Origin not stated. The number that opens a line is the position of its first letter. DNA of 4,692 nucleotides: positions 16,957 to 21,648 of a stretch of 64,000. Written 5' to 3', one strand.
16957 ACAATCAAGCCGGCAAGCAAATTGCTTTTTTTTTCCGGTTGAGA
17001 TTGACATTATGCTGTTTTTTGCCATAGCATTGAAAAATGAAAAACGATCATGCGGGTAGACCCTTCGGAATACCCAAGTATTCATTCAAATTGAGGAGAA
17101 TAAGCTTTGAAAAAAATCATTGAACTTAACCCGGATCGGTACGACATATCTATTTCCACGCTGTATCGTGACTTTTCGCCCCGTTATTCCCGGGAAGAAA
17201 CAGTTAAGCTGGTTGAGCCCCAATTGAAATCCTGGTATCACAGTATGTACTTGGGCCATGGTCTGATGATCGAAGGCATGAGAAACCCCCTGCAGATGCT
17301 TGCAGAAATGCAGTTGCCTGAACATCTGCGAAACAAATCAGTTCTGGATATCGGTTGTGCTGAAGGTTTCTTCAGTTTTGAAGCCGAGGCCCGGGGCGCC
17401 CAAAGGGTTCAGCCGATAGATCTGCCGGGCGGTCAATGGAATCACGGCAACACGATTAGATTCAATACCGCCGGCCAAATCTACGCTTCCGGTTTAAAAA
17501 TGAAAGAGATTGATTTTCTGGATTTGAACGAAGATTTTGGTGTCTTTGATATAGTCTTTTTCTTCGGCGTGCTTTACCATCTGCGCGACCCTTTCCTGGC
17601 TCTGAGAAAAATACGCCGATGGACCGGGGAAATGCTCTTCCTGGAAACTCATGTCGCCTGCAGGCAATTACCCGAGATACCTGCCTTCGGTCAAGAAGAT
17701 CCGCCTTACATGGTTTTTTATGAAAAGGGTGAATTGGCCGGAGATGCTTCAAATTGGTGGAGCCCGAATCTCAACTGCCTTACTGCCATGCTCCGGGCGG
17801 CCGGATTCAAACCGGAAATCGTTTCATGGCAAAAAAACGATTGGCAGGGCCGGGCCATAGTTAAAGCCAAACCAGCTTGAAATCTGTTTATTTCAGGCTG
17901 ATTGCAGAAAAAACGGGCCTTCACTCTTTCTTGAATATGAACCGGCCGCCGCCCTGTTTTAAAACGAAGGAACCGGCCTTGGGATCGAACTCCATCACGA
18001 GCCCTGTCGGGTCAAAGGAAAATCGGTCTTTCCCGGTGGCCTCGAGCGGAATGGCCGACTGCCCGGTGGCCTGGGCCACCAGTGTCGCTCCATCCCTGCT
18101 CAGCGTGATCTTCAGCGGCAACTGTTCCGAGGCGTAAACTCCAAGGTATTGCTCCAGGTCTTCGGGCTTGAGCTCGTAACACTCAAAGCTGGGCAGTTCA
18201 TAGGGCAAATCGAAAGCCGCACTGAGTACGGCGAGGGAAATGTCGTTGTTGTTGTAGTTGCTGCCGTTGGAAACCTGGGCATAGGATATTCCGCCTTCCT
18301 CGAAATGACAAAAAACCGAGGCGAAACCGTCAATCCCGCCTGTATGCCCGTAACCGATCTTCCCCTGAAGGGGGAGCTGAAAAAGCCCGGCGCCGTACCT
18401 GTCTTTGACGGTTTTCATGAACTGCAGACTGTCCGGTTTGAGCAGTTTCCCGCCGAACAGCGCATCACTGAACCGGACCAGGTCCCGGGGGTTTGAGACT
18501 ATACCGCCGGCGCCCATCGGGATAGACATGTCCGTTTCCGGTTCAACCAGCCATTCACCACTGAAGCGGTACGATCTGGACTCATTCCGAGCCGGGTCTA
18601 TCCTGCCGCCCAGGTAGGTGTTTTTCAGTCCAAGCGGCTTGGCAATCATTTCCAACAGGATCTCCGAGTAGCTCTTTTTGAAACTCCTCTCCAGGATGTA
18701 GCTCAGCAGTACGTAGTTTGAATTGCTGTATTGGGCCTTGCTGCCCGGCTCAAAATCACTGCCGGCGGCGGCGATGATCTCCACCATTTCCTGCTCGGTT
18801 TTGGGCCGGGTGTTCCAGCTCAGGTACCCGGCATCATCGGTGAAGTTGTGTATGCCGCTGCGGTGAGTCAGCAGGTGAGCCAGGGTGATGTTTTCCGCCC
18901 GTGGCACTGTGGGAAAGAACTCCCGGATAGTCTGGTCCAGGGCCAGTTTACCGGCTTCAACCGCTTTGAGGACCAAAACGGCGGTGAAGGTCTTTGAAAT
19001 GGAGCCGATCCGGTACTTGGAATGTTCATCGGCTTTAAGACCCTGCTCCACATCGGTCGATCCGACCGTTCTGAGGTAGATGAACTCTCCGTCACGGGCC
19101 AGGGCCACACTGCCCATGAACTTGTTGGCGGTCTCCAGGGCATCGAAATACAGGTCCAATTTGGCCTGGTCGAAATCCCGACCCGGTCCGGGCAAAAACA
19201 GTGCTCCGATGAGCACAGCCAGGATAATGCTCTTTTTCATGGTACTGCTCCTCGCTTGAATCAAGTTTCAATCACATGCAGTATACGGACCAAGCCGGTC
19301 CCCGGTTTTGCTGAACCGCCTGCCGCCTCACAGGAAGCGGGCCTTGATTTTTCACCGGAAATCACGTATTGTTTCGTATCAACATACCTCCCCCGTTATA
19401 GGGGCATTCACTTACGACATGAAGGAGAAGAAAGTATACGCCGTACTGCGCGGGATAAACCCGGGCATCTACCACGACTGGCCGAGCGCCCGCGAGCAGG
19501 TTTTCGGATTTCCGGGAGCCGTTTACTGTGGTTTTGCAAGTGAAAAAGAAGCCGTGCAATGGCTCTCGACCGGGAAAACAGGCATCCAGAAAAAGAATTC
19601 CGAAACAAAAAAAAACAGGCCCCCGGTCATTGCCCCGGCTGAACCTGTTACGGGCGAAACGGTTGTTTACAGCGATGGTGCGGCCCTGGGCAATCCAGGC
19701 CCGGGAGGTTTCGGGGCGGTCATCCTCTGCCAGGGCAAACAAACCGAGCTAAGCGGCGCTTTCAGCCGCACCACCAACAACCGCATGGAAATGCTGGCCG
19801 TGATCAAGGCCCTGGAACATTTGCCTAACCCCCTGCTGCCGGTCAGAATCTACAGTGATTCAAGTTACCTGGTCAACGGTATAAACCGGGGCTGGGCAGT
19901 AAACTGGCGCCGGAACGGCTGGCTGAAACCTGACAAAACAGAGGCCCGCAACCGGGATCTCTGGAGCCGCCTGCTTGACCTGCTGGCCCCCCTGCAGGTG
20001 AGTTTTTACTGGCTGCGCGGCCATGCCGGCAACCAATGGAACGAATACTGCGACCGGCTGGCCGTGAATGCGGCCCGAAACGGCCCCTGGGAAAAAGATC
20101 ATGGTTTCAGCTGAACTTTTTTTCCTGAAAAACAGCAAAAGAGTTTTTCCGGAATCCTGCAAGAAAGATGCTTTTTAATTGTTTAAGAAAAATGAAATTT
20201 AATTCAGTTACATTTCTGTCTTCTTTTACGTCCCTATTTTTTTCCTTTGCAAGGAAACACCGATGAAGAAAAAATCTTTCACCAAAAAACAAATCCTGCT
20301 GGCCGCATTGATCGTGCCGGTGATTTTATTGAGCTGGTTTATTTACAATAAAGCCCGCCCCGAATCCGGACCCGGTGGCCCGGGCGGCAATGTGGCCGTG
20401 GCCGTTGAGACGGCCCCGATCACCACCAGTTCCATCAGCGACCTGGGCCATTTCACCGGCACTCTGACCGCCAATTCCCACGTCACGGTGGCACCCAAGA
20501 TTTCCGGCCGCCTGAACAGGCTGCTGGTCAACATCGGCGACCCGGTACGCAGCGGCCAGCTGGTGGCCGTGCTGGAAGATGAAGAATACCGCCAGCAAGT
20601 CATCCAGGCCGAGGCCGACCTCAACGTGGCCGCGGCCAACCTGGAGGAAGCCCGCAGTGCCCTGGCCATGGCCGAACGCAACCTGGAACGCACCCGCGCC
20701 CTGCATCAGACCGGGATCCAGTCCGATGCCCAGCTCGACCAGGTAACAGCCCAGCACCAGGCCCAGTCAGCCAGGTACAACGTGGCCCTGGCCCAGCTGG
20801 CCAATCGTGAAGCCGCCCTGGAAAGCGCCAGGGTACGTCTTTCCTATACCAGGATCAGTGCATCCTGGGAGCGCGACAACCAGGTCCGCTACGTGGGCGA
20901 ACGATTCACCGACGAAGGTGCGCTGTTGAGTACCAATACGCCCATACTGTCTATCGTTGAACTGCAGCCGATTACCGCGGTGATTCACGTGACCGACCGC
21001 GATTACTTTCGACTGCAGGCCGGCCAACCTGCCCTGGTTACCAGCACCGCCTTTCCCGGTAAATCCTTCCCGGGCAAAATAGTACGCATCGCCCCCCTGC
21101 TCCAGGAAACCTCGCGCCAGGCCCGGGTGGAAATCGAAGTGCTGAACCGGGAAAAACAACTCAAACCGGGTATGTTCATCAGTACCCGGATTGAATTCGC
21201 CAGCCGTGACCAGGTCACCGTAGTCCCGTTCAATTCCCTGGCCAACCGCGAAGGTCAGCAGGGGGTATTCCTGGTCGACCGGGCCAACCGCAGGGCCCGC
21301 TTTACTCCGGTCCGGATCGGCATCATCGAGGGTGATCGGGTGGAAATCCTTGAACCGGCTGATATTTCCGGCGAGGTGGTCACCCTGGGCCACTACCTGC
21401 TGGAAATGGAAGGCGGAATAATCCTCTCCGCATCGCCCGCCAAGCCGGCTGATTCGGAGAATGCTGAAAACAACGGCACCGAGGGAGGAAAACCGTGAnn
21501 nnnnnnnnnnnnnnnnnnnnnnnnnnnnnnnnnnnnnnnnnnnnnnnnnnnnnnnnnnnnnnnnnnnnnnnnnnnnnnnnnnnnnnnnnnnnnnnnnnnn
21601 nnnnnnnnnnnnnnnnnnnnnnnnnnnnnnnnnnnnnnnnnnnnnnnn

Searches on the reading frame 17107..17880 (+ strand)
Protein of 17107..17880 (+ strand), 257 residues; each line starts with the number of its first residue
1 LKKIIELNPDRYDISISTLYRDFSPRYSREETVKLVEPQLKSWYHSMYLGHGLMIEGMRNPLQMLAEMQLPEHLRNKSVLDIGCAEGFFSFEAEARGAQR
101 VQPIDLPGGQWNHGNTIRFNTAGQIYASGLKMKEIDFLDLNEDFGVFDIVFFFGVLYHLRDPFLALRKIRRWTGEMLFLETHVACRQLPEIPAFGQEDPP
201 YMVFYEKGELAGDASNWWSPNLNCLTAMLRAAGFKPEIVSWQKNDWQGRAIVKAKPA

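Call 22: search_protein_families(library=pfam, proteins=[window:17107-17880:+], max_evalue=0.0001)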
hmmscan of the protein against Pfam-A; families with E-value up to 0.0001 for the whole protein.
window:17107-17880:+ (257 aa): 6 families
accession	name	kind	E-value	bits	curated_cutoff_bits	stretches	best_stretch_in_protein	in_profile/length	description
PF08003.17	Methyltransf_9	-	2e-10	40.6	23.8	1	39-183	78-221/315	Protein of unknown function (DUF1698)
PF13489.12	Methyltransf_23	-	7e-08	32.8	27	1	68-182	15-119/164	Methyltransferase domain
PF13847.12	Methyltransf_31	-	1.7e-07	31.4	27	1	75-174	3-102/145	Methyltransferase domain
PF08241.18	Methyltransf_11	-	4e-06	27.8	21.2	1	80-172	1-86/95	Methyltransferase domain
PF13649.12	Methyltransf_25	-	2.1e-05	25.6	27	1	79-172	1-92/97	Methyltransferase domain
PF08242.18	Methyltransf_12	-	9.4e-05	23.5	30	0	80-172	1-91/98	Methyltransferase domain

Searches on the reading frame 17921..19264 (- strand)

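Call 23: search_protein_families(library=pfam, proteins=[window:17921-19264:-], max_evalue=0.0001)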
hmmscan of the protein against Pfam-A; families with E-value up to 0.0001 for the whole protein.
window:17921-19264:- (447 aa): 2 families
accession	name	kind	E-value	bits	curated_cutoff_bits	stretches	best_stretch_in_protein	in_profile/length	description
PF00144.29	Beta-lactamase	-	2.2e-57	195.1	27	1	52-343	18-319/329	Beta-lactamase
PF13354.11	Beta-lactamase2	-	6.9e-05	22.7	22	0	75-113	12-50/214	Beta-lactamase enzyme family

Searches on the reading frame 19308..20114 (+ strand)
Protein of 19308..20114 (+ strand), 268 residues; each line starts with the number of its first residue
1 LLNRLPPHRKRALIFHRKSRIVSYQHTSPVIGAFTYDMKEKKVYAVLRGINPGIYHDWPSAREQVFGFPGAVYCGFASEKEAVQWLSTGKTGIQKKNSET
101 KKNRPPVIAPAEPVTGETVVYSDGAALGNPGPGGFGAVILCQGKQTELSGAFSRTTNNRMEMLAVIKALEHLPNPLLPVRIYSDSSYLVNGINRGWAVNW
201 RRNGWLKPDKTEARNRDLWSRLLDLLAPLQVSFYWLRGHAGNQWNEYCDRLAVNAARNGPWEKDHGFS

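Call 23: search_protein_families(library=pfam, proteins=[window:19308-20114:+], max_evalue=0.0001)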
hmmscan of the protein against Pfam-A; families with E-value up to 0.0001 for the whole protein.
window:19308-20114:+ (268 aa): 2 families
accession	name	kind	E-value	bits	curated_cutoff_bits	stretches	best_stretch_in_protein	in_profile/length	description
PF00075.30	RNase_H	-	6.7e-36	124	25.8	1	117-256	3-140/141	RNase H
PF01693.22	Cauli_VI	-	3.6e-15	56.4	21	1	42-85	1-44/44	Ribonuclease H1 N-terminal domain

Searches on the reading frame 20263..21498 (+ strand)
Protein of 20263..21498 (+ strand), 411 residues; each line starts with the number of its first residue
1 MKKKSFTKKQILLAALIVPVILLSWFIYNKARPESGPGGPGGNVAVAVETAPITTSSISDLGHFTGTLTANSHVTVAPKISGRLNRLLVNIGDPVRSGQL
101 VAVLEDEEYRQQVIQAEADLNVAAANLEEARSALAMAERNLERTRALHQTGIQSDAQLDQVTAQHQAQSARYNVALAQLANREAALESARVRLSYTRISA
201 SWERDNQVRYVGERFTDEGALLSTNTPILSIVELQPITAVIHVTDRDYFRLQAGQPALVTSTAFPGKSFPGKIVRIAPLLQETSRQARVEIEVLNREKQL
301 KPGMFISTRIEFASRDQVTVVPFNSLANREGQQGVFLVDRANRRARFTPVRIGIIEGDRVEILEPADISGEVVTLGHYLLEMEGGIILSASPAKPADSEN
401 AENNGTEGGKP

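Call 23: search_protein_families(library=pfam, proteins=[window:20263-21498:+], max_evalue=0.0001)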
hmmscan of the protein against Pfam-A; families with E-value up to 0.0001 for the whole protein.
window:20263-21498:+ (411 aa): 2 families
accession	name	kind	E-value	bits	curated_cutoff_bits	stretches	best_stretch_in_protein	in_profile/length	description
PF16576.10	HlyD_D23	-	1.6e-22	80.3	30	1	72-305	18-213/214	Barrel-sandwich domain of CusB or HlyD membrane-fusion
PF13437.12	HlyD_3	-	1.1e-12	49.1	22.2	1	217-303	16-106/106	HlyD family secretion protein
